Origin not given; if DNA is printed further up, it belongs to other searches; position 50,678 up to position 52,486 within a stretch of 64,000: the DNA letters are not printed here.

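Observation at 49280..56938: Five tandem, diverged paralogous lipoproteins with an invariant Cys/His/Asp signature and no family I can name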

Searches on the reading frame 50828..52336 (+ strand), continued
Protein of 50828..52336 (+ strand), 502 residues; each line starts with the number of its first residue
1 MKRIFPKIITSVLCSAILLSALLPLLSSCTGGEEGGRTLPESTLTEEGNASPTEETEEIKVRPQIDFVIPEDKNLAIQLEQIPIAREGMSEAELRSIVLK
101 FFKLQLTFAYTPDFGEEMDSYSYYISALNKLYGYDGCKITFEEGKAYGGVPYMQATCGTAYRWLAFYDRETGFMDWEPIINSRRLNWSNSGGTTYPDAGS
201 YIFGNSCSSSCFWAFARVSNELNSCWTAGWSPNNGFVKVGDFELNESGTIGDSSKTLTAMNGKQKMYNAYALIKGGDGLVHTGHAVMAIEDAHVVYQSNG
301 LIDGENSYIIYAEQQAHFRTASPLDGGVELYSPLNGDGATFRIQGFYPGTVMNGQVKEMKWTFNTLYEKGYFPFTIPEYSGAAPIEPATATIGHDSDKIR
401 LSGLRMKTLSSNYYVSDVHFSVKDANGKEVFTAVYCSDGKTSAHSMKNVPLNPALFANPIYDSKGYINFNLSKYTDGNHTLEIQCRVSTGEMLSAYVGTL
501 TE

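Call 44: fold_search(model_id=the predicted structure, library=pdb)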
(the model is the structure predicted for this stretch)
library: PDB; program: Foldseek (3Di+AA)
matches with E <= 10: 1179; with E <= 0.001: 0
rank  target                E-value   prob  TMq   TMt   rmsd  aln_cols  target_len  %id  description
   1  2eib                  1.1e-03  0.44  0.12  0.09  17.5       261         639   10  Crystal Structure of Galactose Oxidase, W290H mutant (released 2007-04-24)
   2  1gof                  2.5e-03  0.33  0.12  0.09  17.6       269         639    8  NOVEL THIOETHER BOND REVEALED BY A 1.7 ANGSTROMS CRYSTAL STRUCTURE OF GALACTOSE OXIDASE (released 1994-01-31)
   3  6xlt                  3.2e-03  0.28  0.11  0.08  17.1       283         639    9  The 1.48 Angstrom crystal structure of evolved galactose oxidase variant A3.E7 (released 2021-02-03)
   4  2wq8                  3.8e-03  0.30  0.12  0.09  16.9       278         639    9  Glycan labelling using engineered variants of galactose oxidase obtained by directed evolution (released 2010-09-01)
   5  6xlr                  4.1e-03  0.25  0.11  0.08  17.2       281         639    9  The 1.23 Angstrom crystal structure of galactose oxidase variant with genetically incorporated Cl2-Tyr272 (released 2021-02-03)
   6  1t2x                  4.6e-03  0.21  0.11  0.08  17.4       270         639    8  Glactose oxidase C383S mutant identified by directed evolution (released 2004-05-18)
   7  2eid                  5.2e-03  0.21  0.11  0.08  17.2       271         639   10  Galactose Oxidase W290G mutant (released 2007-04-24)
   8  1k3i                  5.5e-03  0.23  0.12  0.08  17.5       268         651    8  Crystal Structure of the Precursor of Galactose Oxidase (released 2001-11-07)
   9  2eic                  5.5e-03  0.21  0.11  0.08  17.3       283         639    9  Crystal Structure of Galactose Oxidase mutant W290F (released 2007-04-24)
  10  9ndr                  5.5e-03  0.20  0.11  0.08  17.1       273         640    9  The 1.22 Angstrom crystal structure of galactose oxidase variant with genetically incorporated F2-Tyr495 (released 2026-03-11)
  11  2yn5_A                6.6e-03  0.41  0.15  0.20  15.3       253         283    9  Structural insight into the giant calcium-binding adhesin SiiE: implications for the adhesion of Salmonella enterica t (released 2013-04-03)
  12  6dxu_A                8.0e-03  0.82  0.14  0.08  12.2       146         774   12  Crystal Structure of Parabacteroides merdae Beta-Glucuronidase (GUS) (released 2019-02-27)
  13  6za2_B                9.6e-03  0.51  0.16  0.07  18.7       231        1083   10  Crystal structure of dimeric latent PorU from Porphyromonas gingivalis (released 2021-09-29)
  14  8gul_A                9.6e-03  0.44  0.16  0.15  13.1       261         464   11  Chitin-active AA10 LPMO (GbpA) complexed with Cu(II) from Vibrio campbellii (released 2023-06-21)
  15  9sv8_B                9.6e-03  0.38  0.15  0.11  18.0       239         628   12  Herpes simplex virus 2 delta28-73 glycoprotein C ectodomain in complex with C3b (released 2025-12-10)
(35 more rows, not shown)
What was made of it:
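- On NlpC/P60 (PF00877 / MEROPS C40): All of those are sandwich-type, with E>=1e-3 (call 44).
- Closest known: DUF3244. Same: Weak Foldseek matches are to Ig-like, FN3-like and CBM-like structures (call 44).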

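Call 47: fold_search(model_id=the predicted structure, library=viral)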
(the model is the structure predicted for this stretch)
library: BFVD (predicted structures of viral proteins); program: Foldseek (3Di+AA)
matches with E <= 10: 993; with E <= 0.001: 1
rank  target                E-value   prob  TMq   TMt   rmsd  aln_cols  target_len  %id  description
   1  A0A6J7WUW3            7.8e-04  0.89  0.18  0.09  17.1       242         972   11  Fibronectin type-III domain-containing protein [uncultured Caudovirales phage]
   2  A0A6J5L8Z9            1.1e-03  0.77  0.14  0.28  16.7       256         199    9  Gliding motility-associated, C-terminal domain [uncultured Caudovirales phage]
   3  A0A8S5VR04            1.3e-03  0.54  0.15  0.07  17.5       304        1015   11  (no name in the UniProt tables at hand)
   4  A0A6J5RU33            1.7e-03  0.44  0.13  0.20  15.3       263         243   10  Uncharacterized protein [uncultured Caudovirales phage]
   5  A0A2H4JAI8            3.2e-03  0.47  0.15  0.12  17.4       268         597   12  Putative structural protein [uncultured Caudovirales phage]
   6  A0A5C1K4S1            3.2e-03  0.38  0.14  0.09  21.2       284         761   10  (no name in the UniProt tables at hand)
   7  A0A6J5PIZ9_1          3.4e-03  0.54  0.16  0.10  13.3       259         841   13  Tip attachment protein J [uncultured Caudovirales phage]
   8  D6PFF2                3.6e-03  0.75  0.14  0.17  22.8       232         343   12  (no name in the UniProt tables at hand)
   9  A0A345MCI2            4.0e-03  0.82  0.15  0.08  12.7       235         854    8  Minor tail protein [Gordonia phage Teatealatte]
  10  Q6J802                4.6e-03  0.57  0.12  0.07   8.9       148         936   11  Pas29 [Actinoplanes phage phiAsp2]
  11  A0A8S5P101            4.8e-03  0.57  0.15  0.17  14.3       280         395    9  Uncharacterized protein [Siphoviridae sp. ctTBR23]
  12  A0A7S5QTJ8            4.8e-03  0.33  0.12  0.11  13.7       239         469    9  (no name in the UniProt tables at hand)
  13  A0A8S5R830            5.2e-03  0.54  0.12  0.26  15.8       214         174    8  BIG2 domain-containing protein (Fragment) [virus sp. ctee23]
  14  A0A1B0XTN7            5.2e-03  0.54  0.15  0.14  15.2       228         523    9  (no name in the UniProt tables at hand)
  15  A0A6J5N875            5.8e-03  0.30  0.16  0.15  19.1       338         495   11  Uncharacterized protein [uncultured Caudovirales phage]
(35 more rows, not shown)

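Call 48: search_protein_families(library=pfam, alignment_id=A4, max_evalue=10)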
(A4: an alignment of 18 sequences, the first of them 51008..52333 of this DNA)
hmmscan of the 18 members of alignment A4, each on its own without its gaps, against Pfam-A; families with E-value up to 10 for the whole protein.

A. member 1, window:51008-52333:+ (442 aa): 0 families

B. families by the number of members that match (of 18 scanned): 6 families
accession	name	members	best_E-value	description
PF09634.15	DUF2025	1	0.045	Protein of unknown function (DUF2025)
PF04022.17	Staphylcoagulse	1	0.064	Staphylocoagulase repeat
PF11974.14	bMG3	1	0.13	Bacterial alpha-2-macroglobulin MG3 domain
PF12543.13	DUF3738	1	0.19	Protein of unknown function (DUF3738)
PF13860.13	FlgD_ig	1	0.2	FlgD Ig-like domain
PF19024.5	DUF5750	1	0.21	Family of unknown function (DUF5750)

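Call 54: search_solved_structures(query=A4, max_evalue=10, show_alignments=5)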
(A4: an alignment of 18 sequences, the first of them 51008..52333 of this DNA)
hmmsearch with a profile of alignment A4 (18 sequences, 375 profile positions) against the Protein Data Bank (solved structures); distinct sequences matched with E-value up to 10: 3.
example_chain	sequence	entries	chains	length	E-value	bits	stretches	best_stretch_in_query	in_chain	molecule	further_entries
1pgx_A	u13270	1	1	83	0.33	13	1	144-207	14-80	PROTEIN G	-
6c9o_A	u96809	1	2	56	0.37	12.8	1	144-190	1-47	Immunoglobulin G-binding protein G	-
4h8k_A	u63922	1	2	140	1.1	11.2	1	306-368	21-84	Ribonuclease H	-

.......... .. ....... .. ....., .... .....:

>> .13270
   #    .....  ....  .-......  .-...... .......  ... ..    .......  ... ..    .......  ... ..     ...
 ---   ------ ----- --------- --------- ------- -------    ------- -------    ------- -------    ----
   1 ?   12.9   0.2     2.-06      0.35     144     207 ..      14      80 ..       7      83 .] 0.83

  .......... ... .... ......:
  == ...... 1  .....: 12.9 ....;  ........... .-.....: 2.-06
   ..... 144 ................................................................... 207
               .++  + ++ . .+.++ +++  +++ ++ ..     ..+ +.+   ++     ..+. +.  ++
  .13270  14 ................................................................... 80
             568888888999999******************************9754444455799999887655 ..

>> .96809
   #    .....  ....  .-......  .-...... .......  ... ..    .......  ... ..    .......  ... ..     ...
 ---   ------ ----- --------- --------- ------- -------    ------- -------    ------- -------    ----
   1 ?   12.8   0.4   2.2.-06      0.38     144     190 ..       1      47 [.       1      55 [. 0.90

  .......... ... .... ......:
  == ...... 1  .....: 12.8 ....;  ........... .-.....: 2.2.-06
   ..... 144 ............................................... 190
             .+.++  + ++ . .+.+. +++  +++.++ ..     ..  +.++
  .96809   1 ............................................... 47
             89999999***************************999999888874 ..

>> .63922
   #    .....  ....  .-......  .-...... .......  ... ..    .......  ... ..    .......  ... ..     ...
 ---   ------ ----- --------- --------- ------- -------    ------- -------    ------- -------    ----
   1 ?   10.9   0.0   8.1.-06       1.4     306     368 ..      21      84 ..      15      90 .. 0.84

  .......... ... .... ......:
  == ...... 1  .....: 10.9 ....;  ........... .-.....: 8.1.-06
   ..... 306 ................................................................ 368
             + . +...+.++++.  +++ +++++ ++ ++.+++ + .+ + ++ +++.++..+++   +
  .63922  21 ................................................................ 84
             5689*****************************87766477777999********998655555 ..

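Call 55: search_dna_similar(query=window:51008-52333:+, collection=phages, mode=protein, max_evalue=0.01, max_rows=20)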
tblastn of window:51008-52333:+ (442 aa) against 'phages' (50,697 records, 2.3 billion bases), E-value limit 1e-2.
No match.

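Call 56: search_dna_similar(query=window:51008-52333:+, collection=plasmids, mode=protein, max_evalue=0.01, max_rows=20)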
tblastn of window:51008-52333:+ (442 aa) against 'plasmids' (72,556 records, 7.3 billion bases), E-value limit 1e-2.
No match.
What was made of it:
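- Tried and rejected: tblastn against the phage and plasmid collections found no match (calls 55, 56).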

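Call 59: find_related_loci(query=A6, collection=genome_contigs, flank=10000)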
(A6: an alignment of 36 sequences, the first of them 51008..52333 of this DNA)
Query A6 (442 aa) in genome_contigs; peptide patterns used: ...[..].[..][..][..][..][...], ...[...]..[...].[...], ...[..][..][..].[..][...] (x = any residue, [..] = any of these).
29 stretches matched a pattern; 5 encode a relative of the query (tblastn E <= 1e-3); 5 distinct loci.
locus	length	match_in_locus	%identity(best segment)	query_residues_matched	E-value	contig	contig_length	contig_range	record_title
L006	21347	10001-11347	48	9-442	3e-139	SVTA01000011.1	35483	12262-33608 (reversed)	MAG: Oscillospiraceae bacterium isolate SIG683 NODE_25612_length_35483_cov_1.764227, whole genome shotgun sequence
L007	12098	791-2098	48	6-442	6e-134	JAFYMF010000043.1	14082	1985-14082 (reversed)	MAG: Clostridia bacterium isolate RGIG7218 Water_buffalos_Cecum-1__c630137, whole genome shotgun sequence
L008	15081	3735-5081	48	9-442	1e-133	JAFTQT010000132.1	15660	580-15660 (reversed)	MAG: Clostridia bacterium isolate RGIG4064 Roe_deer_Cecum.Co__c1883811, whole genome shotgun sequence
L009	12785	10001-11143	31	12-440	1e-52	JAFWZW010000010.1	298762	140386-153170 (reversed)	MAG: Clostridia bacterium isolate RGIG6222 Sheep_Rectum-2__c458205, whole genome shotgun sequence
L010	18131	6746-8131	26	16-441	4e-32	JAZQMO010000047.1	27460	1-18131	MAG: Eubacteriales bacterium isolate T1900044606_TS20190072.MAGScoT_cleanbin_000005 SGB_738_k141_1790567, whole genome s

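Call 77: search_protein_families(library=pfam, proteins=[P0013, P0054, P0098, P0120, P0043], max_evalue=0.001)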
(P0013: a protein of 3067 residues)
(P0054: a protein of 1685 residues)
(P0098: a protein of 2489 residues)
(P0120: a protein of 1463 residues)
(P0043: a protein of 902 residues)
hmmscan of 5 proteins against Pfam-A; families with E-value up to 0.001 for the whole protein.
P0013 (3067 aa): 3 families
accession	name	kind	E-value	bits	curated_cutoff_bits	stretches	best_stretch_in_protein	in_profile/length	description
PF13306.12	LRR_5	-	3e-173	567.4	27.7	9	366-479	1-112/127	BspA type Leucine rich repeat region (6 copies)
PF13855.12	LRR_8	-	4e-13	49.4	27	0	2079-2124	12-58/61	Leucine rich repeat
PF00404.24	Dockerin_1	-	6.8e-11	42.6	22.9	1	164-218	1-56/57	Dockerin type I domain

P0054 (1685 aa): 0 families

P0098 (2489 aa): 0 families

P0120 (1463 aa): 0 families

P0043 (902 aa): 0 families

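Call 79: search_protein_families(library=phrogs, alignment_id=A4, max_evalue=1)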
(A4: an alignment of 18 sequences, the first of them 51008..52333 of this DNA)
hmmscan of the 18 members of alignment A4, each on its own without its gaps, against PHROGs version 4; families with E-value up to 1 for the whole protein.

A. member 1, window:51008-52333:+ (442 aa): 0 families

B. families by the number of members that match (of 18 scanned): 11 families
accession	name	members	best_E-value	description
phrog_28356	-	1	0.034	-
phrog_27342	-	1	0.046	-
phrog_11067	-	1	0.062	-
phrog_4808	-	1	0.14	ribonucleotide reductase alpha subunit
phrog_34436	-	1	0.16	-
phrog_14638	-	1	0.17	-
phrog_19153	-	1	0.23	tRNA methyltransferase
phrog_36935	-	1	0.23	-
phrog_6666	-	1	0.29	-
phrog_15259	-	1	0.33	-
phrog_6752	-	1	0.63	-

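Call 81: list_cluster_members(proteins=[P0159, P0186, P0187, P0182, P0068, P0150])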
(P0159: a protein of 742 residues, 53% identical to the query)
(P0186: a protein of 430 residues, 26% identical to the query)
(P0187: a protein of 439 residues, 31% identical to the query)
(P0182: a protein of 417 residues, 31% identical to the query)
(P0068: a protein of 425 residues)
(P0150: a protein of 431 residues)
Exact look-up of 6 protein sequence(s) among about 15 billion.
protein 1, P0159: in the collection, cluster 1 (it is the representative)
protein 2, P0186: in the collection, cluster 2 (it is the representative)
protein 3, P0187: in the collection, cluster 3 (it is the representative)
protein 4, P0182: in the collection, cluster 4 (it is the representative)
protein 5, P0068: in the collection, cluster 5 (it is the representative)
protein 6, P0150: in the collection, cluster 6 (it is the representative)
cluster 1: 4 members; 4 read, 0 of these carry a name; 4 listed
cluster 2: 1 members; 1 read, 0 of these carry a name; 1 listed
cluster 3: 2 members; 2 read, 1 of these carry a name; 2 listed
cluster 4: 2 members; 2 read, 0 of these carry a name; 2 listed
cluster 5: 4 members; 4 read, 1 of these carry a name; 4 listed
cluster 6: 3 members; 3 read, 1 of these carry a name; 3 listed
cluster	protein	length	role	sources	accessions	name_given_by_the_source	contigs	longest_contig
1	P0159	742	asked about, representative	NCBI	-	-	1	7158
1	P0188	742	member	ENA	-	-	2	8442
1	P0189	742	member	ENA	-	-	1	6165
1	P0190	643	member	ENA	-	-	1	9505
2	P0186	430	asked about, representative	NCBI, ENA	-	-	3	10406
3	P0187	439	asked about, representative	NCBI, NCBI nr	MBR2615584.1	MAG: hypothetical protein IKC69_02780 [Clostridia bacterium] | hypothetical protein [Clostridia bacterium]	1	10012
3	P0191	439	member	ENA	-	-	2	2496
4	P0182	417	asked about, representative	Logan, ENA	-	-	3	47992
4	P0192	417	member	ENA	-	-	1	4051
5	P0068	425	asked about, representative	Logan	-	-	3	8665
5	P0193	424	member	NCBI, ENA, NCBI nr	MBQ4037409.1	MAG: hypothetical protein IJC84_04715 [Clostridia bacterium] | hypothetical protein [Clostridia bacterium]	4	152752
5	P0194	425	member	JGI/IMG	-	-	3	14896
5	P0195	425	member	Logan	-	-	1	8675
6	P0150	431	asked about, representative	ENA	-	-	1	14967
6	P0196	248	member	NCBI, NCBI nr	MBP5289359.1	MAG: hypothetical protein J6Z79_05750, partial [Clostridia bacterium] | hypothetical protein [Clostridia bacterium]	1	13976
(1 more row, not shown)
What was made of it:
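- Tried and rejected: The source names of the relatives are all 'hypothetical protein' (call 81).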

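Call 82: find_encoding_contigs(protein=P0182, flank=10000, max_places=2)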
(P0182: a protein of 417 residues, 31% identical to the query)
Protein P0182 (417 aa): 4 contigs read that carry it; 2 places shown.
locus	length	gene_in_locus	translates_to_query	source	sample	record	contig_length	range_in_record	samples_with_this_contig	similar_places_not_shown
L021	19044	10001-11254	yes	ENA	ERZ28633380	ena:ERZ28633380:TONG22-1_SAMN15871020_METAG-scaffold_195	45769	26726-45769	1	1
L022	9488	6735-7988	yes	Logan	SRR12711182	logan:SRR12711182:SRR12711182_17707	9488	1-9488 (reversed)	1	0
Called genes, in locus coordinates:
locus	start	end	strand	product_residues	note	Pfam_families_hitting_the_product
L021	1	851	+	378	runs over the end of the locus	PF14199:DUF4317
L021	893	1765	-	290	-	PF16227:DUF4886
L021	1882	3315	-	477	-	-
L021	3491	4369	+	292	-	PF00126:HTH_1, PF03466:LysR_substrate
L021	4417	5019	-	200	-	PF13189:Cytidylate_kin2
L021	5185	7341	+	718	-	PF09371:Tex_N, PF22706:Tex_central_region, PF16921:Tex_YqgF, PF14639:YqgF, PF12836:HHH_3, PF17674:HHH_9, PF00575:S1, PF23459:S1_RRP5, +1 more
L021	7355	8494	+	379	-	PF07969:Amidohydro_3 (weak), PF01979:Amidohydro_1, PF07969:Amidohydro_3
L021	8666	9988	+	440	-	PF04734:Ceramidase_alk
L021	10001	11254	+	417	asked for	-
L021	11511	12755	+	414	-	-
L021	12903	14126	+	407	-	-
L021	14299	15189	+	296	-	PF00126:HTH_1, PF03466:LysR_substrate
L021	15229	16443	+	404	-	-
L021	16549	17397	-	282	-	PF02311:AraC_binding (weak), PF07883:Cupin_2 (weak), PF12833:HTH_18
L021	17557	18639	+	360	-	PF25852:DUF6242_C (faint), PF24316:Tli3 (faint), PF02012:BNR (faint), PF13088:BNR_2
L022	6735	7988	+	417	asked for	-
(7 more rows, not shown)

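Call 83: find_encoding_contigs(protein=P0176, flank=10000, max_places=2)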
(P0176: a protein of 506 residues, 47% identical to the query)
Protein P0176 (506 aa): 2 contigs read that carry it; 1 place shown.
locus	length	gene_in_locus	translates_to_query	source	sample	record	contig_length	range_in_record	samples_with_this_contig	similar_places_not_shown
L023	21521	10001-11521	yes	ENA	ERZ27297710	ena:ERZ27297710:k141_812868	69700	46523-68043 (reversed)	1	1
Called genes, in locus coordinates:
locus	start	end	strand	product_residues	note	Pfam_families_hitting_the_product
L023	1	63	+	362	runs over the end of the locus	PF13393:tRNA-synt_His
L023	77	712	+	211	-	PF01634:HisG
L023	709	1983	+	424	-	PF00815:Histidinol_dh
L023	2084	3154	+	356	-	PF00155:Aminotran_1_2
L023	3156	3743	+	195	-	PF00475:IGPD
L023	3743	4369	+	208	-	PF00117:GATase, PF01174:SNO (faint), PF07685:GATase_3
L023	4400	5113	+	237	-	PF00977:His_biosynth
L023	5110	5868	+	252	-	PF00977:His_biosynth, PF01207:Dus (faint), PF02581:TMP-TENI (faint), PF03060:NMO (faint)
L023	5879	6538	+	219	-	PF01502:PRA-CH, PF01503:PRA-PH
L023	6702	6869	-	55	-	PF03869:Arc (weak)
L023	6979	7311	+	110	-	PF10686:YAcAr (weak)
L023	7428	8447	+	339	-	-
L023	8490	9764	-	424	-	PF00994:MoCF_biosynth, PF18146:CinA_KH, PF02464:CinA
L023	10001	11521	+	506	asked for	-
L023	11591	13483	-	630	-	PF00664:ABC_membrane, PF00005:ABC_tran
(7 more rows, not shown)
